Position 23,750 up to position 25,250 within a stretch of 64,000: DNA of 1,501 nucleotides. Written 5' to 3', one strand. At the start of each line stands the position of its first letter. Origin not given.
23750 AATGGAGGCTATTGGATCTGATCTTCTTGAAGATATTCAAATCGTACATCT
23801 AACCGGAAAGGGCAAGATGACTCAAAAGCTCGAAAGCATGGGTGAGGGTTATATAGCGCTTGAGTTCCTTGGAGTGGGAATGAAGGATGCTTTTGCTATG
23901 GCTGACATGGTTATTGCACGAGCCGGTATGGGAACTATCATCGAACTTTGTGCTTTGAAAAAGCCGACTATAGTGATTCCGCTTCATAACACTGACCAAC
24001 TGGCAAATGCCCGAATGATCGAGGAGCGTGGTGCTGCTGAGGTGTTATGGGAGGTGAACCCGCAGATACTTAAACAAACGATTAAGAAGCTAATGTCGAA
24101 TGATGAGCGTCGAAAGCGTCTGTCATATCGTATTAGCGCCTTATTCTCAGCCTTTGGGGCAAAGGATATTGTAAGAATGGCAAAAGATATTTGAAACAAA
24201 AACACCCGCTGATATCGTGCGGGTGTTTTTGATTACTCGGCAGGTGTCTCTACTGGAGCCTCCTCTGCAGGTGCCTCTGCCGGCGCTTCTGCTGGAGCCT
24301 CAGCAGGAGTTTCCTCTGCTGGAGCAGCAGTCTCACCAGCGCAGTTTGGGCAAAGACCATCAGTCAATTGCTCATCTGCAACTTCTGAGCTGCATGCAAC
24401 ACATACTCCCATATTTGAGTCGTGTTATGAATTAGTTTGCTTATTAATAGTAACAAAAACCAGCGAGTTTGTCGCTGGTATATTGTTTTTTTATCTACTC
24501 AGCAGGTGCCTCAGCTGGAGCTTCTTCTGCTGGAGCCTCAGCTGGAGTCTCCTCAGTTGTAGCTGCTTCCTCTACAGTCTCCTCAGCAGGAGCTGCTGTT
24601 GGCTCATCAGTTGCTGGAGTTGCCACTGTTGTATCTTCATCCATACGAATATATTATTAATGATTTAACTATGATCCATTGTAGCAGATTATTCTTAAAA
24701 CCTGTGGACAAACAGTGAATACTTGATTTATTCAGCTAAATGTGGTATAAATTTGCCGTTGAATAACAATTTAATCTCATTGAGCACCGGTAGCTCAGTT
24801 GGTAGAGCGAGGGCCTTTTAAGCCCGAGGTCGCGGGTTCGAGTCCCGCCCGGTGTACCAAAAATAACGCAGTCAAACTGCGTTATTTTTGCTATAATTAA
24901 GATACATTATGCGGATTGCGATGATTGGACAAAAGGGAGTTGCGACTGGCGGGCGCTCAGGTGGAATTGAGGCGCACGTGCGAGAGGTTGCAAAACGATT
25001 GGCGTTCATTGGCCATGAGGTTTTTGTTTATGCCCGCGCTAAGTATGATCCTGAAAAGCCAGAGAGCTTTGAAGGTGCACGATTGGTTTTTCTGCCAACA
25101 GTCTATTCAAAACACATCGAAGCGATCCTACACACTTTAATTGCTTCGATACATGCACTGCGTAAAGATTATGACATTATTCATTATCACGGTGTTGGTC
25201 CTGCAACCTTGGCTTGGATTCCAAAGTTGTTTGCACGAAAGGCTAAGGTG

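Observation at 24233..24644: Two tandem small acidic Pro-Ala-Glu-repeat proteins next to tRNA-Lys, missed by the ORF track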

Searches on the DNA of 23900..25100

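Call 55: search_rna_families(source=window, start=23900, end=25100, threshold=evalue, max_evalue=1)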
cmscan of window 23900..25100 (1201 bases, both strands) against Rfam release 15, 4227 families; matches with E-value up to 1: 8.
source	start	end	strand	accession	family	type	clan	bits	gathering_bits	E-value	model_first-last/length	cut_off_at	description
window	24784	24856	+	RF00005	tRNA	Gene; tRNA;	CL00001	71.8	29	1.9e-15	1-71/71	no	tRNA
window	24790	24892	+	RF02435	SpF41_sRNA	Gene; sRNA;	-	26.8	52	0.1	1-105/105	no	Streptococcus sRNA SpF41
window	24784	24857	-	RF04354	Plastid-ycf2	Cis-reg;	-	22.3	65.7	0.086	1-75/75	no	Plastid-ycf2 5UTR RNA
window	24198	24258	-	RF00512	Leu_leader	Cis-reg; leader;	-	20.4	50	0.21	1-148/148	no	Leucine operon leader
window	24199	24314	-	RF02144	rsmX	Gene;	CL00106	19.8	56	0.4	1-114/114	no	rsmX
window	24195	24247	-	RF00506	Thr_leader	Cis-reg; leader;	-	19.8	55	0.65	1-118/118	no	Threonine operon leader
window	24513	24573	+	RF01390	isrG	Gene; sRNA;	-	13.8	100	0.38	137-197/279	no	isrG Hfq binding RNA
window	24258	24328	+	RF01390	isrG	Gene; sRNA;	-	13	100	0.63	132-202/279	no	isrG Hfq binding RNA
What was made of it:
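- No Rfam family other than the tRNA is found (call 55).
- Tried and rejected: Rfam at a permissive threshold gave only the tRNA (call 55).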

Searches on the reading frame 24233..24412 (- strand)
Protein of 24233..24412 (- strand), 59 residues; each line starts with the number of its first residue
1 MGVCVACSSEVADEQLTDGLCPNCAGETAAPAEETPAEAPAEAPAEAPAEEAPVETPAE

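Call 10: search_protein_families(library=pfam, proteins=[window:24233-24412:-], max_evalue=1)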
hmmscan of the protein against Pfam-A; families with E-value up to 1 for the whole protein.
window:24233-24412:- (59 aa): 7 families
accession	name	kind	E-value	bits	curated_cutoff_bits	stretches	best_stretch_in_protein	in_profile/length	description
PF07754.17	HVO_2753_ZBP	-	0.011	15.9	33.2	1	4-27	1-24/46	Small zinc finger protein HVO_2753-like, Zn-binding pocket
PF24042.1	DUF7351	-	0.022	14.9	31.2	1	15-41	63-89/177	Domain of unknown function (DUF7351)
PF17915.7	zf_Rg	-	0.032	14.1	25.5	1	18-28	7-17/49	Reverse gyrase zinc finger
PF18912.6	DZR_2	-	0.033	14.4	27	1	4-30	10-33/56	Double zinc ribbon domain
PF06906.16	DUF1272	-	0.036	14.6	25.3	1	4-28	32-51/57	Protein of unknown function (DUF1272)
PF08271.17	Zn_Ribbon_TF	-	0.28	11.2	29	1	3-26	2-26/43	TFIIB zinc-binding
PF08274.17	Zn_Ribbon_YjdM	-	0.55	10.7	30.8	0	4-27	5-28/30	PhnA Zinc-Ribbon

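Call 11: search_protein_families(library=ncbifam, proteins=[window:24233-24412:-], max_evalue=10)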
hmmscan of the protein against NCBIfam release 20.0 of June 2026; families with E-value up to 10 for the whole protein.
window:24233-24412:- (59 aa): 4 families
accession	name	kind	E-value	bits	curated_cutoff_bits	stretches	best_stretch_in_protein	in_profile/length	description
NF011481.0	PRK14890.1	equivalog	0.027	14.5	61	1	3-27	11-36/61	putative Zn-ribbon RNA-binding protein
NF041909.1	HVO_2753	equivalog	0.051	13.5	80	1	4-27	12-35/59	HVO_2753 family zinc finger protein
NF033497.1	rubre_like_arch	subfamily_domain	0.19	11.5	32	1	4-28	3-26/34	rubrerythrin-like domain-containing protein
NF033930.1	pneumo_PspA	exception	7.5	5.1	850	1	27-57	359-389/659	pneumococcal surface protein A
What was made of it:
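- On FmdB / Ruc zinc-ribbon family (Pfam Zn_ribbon_8 PF09723, TIGR02605): The family is absent from the window protein's hits at E<=1 (Pfam) and E<=10 (NCBIfam) (calls 10, 11).
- On Rubredoxin-like iron proteins: The rubrerythrin-like domain scores only E 0.19 (call 11).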

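Call 12: find_homologous_proteins(query=window:24233-24412:-, max_evalue=0.01)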
Query window:24233-24412:- (59 aa): 2 proteins with E <= 0.01 among 8000 candidates.
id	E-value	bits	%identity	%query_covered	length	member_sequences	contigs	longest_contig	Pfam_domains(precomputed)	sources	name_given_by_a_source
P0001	3.5e-16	76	77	100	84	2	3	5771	-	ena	-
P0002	1.1e-9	56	73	44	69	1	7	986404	-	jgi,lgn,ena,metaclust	jgi:small subunit ribosomal protein S2|metaclust:\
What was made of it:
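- Tried and rejected: The full-length protein query was swamped by low-complexity words and gave 2 hits among 8000 candidates (call 12).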

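Call 19: find_encoding_contigs(protein=P0002, flank=5000, max_places=4)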
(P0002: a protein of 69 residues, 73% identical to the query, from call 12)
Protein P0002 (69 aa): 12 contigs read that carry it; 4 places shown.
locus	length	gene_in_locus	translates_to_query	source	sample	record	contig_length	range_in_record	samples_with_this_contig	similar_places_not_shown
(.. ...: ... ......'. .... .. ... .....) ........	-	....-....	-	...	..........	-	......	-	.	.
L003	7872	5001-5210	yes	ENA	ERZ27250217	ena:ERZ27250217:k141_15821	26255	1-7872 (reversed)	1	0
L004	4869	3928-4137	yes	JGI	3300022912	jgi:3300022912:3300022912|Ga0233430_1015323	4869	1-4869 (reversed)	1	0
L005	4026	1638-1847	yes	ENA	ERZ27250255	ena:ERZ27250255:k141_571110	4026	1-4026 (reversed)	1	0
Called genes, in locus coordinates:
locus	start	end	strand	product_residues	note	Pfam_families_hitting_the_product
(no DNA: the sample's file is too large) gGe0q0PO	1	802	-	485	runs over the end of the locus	PF21799:MurD-like_N (weak), PF08245:Mur_ligase_M, PF02875:Mur_ligase_C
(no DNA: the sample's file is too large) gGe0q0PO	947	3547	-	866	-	PF00690:Cation_ATPase_N, PF00122:E1-E2_ATPase, PF00702:Hydrolase, PF13246:Cation_ATPase, PF08282:Hydrolase_3 (weak), PF00689:Cation_ATPase_C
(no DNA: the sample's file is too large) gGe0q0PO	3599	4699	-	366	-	PF20706:GT4-conflict, PF13439:Glyco_transf_4, PF13579:Glyco_trans_4_4, PF00534:Glycos_transf_1, PF13692:Glyco_trans_1_4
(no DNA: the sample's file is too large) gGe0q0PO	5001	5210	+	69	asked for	-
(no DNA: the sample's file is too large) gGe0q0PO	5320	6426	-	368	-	PF03033:Glyco_transf_28, PF04101:Glyco_tran_28_C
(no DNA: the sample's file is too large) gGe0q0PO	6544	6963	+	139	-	PF00805:Pentapeptide, PF13599:Pentapeptide_4 (weak)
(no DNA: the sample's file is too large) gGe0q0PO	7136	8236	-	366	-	PF01098:FTSW_RODA_SPOVE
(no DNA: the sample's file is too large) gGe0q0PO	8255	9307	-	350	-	PF10555:MraY_sig1 (weak), PF00953:Glycos_transf_4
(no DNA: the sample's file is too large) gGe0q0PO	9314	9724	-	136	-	-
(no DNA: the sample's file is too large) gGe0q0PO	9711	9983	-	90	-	PF01106:NifU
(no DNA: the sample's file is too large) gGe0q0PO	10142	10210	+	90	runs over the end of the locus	PF01016:Ribosomal_L27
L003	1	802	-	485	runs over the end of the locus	PF21799:MurD-like_N (weak), PF08245:Mur_ligase_M, PF02875:Mur_ligase_C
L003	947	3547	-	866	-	PF00690:Cation_ATPase_N, PF00122:E1-E2_ATPase, PF00702:Hydrolase, PF13246:Cation_ATPase, PF08282:Hydrolase_3 (weak), PF00689:Cation_ATPase_C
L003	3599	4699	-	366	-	PF20706:GT4-conflict, PF13439:Glyco_transf_4, PF13579:Glyco_trans_4_4, PF00534:Glycos_transf_1, PF13692:Glyco_trans_1_4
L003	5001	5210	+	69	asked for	-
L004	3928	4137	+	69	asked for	-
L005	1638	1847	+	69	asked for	-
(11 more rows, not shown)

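Call 20: find_encoding_contigs(protein=P0001, flank=5000, max_places=3)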
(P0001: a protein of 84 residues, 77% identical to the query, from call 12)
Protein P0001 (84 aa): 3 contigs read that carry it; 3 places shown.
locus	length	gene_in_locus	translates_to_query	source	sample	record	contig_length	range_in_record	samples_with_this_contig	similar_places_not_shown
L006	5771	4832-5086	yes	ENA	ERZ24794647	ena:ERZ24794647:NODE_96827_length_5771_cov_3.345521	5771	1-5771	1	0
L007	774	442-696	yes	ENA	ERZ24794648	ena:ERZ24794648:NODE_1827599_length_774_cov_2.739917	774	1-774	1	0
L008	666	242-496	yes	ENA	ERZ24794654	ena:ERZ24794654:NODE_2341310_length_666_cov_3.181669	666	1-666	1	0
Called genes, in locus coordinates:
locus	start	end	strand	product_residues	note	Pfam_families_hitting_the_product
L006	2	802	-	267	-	?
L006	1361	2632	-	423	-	PF00587:tRNA-synt_2b, PF03129:HGTP_anticodon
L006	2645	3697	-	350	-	PF07907:YibE_F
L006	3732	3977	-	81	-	-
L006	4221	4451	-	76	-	PF01541:GIY-YIG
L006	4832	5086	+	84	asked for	-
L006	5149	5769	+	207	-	?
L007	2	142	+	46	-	?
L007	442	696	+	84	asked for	-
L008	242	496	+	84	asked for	-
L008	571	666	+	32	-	?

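Call 62: predict_structure(alignment_id=A5)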
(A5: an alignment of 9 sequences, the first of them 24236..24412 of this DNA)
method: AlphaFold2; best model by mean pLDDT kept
length: 59 residues; sequences in the alignment: 9
mean_pLDDT: 71.2   pTM: 0.39
mean pLDDT of the five models: 71.2, 68.8, 68.2, 68.0, 57.2
residues with pLDDT >= 90: 23; 70-90: 3; 50-70: 28; < 50: 5
segments of 3 or more residues with pLDDT < 50: none
pLDDT, mean of each block of 10 residues (from residue 1): 94 93 76 52 52 58
secondary structure, 60 per line:
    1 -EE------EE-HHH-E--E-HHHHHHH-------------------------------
elements in order: H22-28
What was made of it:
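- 24335..24412 (-): Codons 1-26: the zinc-ribbon domain, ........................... AF2 gives pLDDT 93-94 here (call 62).
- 24236..24334 (-): Codons 27-59: the acidic disordered tail, with (PAEA)n repeats and no K, R or H. AF2 gives pLDDT 52-58 (call 62).
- On FmdB / Ruc zinc-ribbon family: AF2 gives pLDDT above 90 for the ribbon and 52-58 for the tail (call 62).
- On Spt4 / RpoE'' (PF06093): Residues beyond 27 are disordered acidic repeats with no strand predicted (call 62).
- AF2 gives pLDDT above 90 for residues 1-26 and 52-58 for the tail (call 62).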

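Call 66: fold_search(model_id=the predicted structure, library=pdb)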
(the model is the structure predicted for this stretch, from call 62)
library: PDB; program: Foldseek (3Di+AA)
matches with E <= 10: 2; with E <= 0.001: 0
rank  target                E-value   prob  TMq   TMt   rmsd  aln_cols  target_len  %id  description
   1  3ldy_A                5.7e+00  0.15  0.39  0.18   2.0        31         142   19  An extraordinary mechanism of DNA perturbation exhibited by the rare-cutting HNH restriction endonuclease PacI (released 2010-04-21)
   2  2vpd_A                8.3e+00  0.05  0.20  0.20   2.1        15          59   40  Decoding of methylated histone H3 tail by the Pygo-BCL9 Wnt signaling complex (released 2008-06-17)
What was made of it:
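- Tried and rejected: Foldseek of the AF2 model against PDB gave a best E of 5.7 (call 66).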

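Call 78: search_protein_families(library=pfam, alignment_id=A5, max_evalue=1)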
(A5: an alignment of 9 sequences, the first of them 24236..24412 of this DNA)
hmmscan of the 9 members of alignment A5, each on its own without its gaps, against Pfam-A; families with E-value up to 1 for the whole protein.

A. member 1, window:24236-24412:- (59 aa): 7 families
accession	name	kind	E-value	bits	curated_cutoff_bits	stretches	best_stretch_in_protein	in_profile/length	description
PF07754.17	HVO_2753_ZBP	-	0.011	15.9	33.2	1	4-27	1-24/46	Small zinc finger protein HVO_2753-like, Zn-binding pocket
PF24042.1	DUF7351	-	0.022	14.9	31.2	1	15-41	63-89/177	Domain of unknown function (DUF7351)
PF17915.7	zf_Rg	-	0.032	14.1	25.5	1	18-28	7-17/49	Reverse gyrase zinc finger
PF18912.6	DZR_2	-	0.033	14.4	27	1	4-30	10-33/56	Double zinc ribbon domain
PF06906.16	DUF1272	-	0.036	14.6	25.3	1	4-28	32-51/57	Protein of unknown function (DUF1272)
PF08271.17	Zn_Ribbon_TF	-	0.28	11.2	29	1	3-26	2-26/43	TFIIB zinc-binding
PF08274.17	Zn_Ribbon_YjdM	-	0.55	10.7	30.8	0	4-27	5-28/30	PhnA Zinc-Ribbon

B. families by the number of members that match (of 9 scanned): 18 families
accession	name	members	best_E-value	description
PF06093.19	Spt4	7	0.00079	Spt4/RpoE2 zinc finger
PF06906.16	DUF1272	6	0.016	Protein of unknown function (DUF1272)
PF07754.17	HVO_2753_ZBP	5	0.011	Small zinc finger protein HVO_2753-like, Zn-binding pocket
PF17915.7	zf_Rg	4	0.032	Reverse gyrase zinc finger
PF24042.1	DUF7351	3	0.022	Domain of unknown function (DUF7351)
PF08271.17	Zn_Ribbon_TF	3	0.051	TFIIB zinc-binding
PF08772.16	Zn_ribbon_NOB1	3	0.073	Nin one binding (NOB1) Zn-ribbon like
PF18912.6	DZR_2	2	0.033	Double zinc ribbon domain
PF01155.25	HypA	2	0.071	Hydrogenase/urease nickel incorporation, metallochaperone, hypA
PF08274.17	Zn_Ribbon_YjdM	2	0.55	PhnA Zinc-Ribbon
PF04886.17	PT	1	0.045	PT disordered repeat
PF06827.20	zf-FPG_IleRS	1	0.075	Zinc finger found in FPG and IleRS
PF14369.11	Zn_ribbon_19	1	0.081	zinc-ribbon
PF13920.12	zf-C3HC4_3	1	0.11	Zinc finger, C3HC4 type (RING finger)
PF00428.24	Ribosomal_60s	1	0.21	60s Acidic ribosomal protein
PF09723.15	Zn_ribbon_8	1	0.33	Zinc ribbon domain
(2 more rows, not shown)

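Call 79: search_protein_families(library=pfam, proteins=[P0002], max_evalue=0.1)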
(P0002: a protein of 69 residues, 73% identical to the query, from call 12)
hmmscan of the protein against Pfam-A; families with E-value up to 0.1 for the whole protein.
P0002 (69 aa): 1 family
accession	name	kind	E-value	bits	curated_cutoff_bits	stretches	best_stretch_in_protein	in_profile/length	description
PF06906.16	DUF1272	-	0.016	15.7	25.3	1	4-32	29-55/57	Protein of unknown function (DUF1272)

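Call 85: search_protein_families(library=phrogs, proteins=[window:24233-24412:-], max_evalue=1)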
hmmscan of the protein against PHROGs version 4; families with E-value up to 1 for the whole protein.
window:24233-24412:- (59 aa): 5 families
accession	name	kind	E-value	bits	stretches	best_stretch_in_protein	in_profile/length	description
phrog_13335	-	unknown function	0.022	16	1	4-40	60-94/99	-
phrog_15412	-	unknown function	0.04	15.1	1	1-41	1-40/159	-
phrog_17287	-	unknown function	0.15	13.4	1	3-34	15-46/72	-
phrog_33001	-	unknown function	0.23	12.8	1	4-32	11-39/86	-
phrog_29235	-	unknown function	0.26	12.2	1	12-22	18-28/32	-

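Call 86: search_protein_families(library=padloc, proteins=[window:24233-24412:-], max_evalue=1)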
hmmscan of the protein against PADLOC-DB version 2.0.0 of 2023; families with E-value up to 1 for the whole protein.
window:24233-24412:- (59 aa): 0 families
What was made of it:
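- On DNA-mimic proteins (Ocr, ArdA and similar): There is no PHROG or PADLOC family (calls 85, 86).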

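Call 87: list_cluster_members(proteins=[window:24236-24412:-, window:24498-24644:-, window:23121-24191:+])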
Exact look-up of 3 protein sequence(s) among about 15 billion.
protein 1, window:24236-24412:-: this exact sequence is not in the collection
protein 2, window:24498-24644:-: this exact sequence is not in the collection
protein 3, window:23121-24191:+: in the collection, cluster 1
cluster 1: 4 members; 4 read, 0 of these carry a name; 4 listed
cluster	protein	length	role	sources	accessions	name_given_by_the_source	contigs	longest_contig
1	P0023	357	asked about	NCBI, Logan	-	-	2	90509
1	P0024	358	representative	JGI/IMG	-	-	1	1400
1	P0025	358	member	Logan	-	-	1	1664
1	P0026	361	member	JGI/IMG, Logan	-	-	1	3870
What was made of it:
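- Tried and rejected: An exact-sequence look-up reported both proteins as absent from the 15-billion-protein collection (call 87).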
